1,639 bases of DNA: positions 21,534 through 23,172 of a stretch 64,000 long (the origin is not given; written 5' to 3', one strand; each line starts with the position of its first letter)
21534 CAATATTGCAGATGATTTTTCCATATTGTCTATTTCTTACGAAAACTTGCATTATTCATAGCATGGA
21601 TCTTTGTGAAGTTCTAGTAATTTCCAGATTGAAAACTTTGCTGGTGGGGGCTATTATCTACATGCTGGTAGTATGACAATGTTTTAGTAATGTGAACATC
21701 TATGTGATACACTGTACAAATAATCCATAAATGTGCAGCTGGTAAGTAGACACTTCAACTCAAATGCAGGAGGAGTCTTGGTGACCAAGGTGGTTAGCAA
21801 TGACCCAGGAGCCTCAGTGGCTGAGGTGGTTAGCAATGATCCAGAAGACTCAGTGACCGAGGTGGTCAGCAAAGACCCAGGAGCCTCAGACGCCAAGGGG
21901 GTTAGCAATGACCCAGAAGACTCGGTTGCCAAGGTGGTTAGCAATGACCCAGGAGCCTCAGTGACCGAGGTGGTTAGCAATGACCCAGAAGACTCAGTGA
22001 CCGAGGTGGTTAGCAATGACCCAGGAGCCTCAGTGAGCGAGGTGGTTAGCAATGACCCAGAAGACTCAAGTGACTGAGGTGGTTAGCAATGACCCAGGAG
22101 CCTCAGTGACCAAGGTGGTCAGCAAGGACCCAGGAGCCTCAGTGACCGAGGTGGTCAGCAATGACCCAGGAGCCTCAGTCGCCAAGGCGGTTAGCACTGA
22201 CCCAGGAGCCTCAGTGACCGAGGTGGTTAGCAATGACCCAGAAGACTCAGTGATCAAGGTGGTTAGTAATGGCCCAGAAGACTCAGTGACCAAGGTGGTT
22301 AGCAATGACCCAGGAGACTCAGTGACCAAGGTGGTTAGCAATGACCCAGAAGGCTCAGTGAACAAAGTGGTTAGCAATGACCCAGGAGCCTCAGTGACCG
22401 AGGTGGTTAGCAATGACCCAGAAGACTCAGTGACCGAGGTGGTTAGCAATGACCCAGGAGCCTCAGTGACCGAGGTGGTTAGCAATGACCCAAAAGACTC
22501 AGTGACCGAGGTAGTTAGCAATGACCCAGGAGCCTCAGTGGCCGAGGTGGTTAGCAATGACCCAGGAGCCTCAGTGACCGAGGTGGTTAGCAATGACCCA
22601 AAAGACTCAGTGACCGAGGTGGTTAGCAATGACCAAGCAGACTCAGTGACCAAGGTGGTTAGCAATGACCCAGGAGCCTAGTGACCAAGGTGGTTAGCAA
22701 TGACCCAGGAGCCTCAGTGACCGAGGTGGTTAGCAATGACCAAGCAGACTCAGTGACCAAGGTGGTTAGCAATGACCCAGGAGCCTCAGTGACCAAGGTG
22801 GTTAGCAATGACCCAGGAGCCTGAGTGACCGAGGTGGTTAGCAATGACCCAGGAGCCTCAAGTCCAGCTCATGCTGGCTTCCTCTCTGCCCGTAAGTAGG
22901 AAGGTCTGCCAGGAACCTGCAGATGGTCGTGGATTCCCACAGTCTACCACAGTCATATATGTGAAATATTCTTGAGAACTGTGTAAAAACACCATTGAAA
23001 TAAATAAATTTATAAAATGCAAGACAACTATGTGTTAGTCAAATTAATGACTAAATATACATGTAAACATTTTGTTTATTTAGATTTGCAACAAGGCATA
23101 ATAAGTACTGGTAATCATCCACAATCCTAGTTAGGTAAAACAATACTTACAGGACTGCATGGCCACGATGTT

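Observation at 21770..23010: SINE-born satellite: a 36-bp array whose unit comes from an internal segment of the adjoining SINE-A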

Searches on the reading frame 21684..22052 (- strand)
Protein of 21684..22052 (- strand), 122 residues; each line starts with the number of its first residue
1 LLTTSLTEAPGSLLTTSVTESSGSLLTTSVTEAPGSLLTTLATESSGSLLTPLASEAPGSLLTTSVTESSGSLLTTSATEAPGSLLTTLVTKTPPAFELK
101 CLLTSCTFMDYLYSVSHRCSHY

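Call 30: find_encoding_contigs(protein=window:21684-22052:-, flank=10000, max_places=10)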
Protein window:21684-22052:- (122 aa): no gene with exactly this product is on record in the collection.

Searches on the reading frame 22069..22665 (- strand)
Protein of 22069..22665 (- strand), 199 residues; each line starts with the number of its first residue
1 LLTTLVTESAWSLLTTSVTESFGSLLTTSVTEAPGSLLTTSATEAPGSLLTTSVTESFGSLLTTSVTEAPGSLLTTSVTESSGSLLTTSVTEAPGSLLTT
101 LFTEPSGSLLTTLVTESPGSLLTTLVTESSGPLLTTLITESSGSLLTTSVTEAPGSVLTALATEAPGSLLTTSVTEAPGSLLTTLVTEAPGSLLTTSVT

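Call 83: search_protein_representatives(protein=window:22069-22665:-)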
Query: 199 residues. Proteins with E-value up to 0.001 (for the whole library): 97; up to 1e-10: 17; up to 1e-30: 2. The best 97 are listed.
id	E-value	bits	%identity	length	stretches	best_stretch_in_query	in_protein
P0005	1.4e-64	232.9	30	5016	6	16-195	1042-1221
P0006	2.3e-54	199.7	32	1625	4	18-195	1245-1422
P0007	1.0e-22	96.8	30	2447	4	14-195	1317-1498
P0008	3.5e-22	95.1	27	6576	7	18-192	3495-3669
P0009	2.1e-21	92.5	33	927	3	7-184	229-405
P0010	3.1e-19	85.5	24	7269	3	23-185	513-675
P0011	1.5e-18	83.2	30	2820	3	5-179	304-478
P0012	5.0e-17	78.3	39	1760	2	2-148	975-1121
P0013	6.8e-17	77.9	28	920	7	15-177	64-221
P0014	1.0e-14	70.8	24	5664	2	25-185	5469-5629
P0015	2.2e-13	66.4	27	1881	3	61-196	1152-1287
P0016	9.4e-13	64.4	26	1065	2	57-194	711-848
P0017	2.8e-12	62.9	34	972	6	57-189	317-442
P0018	3.3e-12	62.6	28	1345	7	7-176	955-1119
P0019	4.0e-12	62.4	21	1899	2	17-193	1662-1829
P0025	2.0e-09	53.6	53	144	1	37-98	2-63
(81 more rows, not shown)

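Call 85: find_encoding_contigs(protein=P0025, flank=10000, max_places=10)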
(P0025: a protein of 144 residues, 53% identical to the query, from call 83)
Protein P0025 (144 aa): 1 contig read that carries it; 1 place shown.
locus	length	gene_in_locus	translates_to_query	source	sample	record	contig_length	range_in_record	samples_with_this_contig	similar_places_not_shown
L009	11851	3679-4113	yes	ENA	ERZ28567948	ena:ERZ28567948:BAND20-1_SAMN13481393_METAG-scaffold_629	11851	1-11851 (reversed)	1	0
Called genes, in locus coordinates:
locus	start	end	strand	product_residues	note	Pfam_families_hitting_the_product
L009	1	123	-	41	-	?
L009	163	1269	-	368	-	PF14111:DUF4283, PF14392:zf-CCHC_4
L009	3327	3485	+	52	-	-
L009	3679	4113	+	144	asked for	-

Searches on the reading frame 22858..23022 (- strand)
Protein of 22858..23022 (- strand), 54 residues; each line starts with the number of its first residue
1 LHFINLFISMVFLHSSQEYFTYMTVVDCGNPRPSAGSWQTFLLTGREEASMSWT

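Call 29: find_encoding_contigs(protein=window:22858-23022:-, flank=10000, max_places=10)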
Protein window:22858-23022:- (54 aa): no gene with exactly this product is on record in the collection.
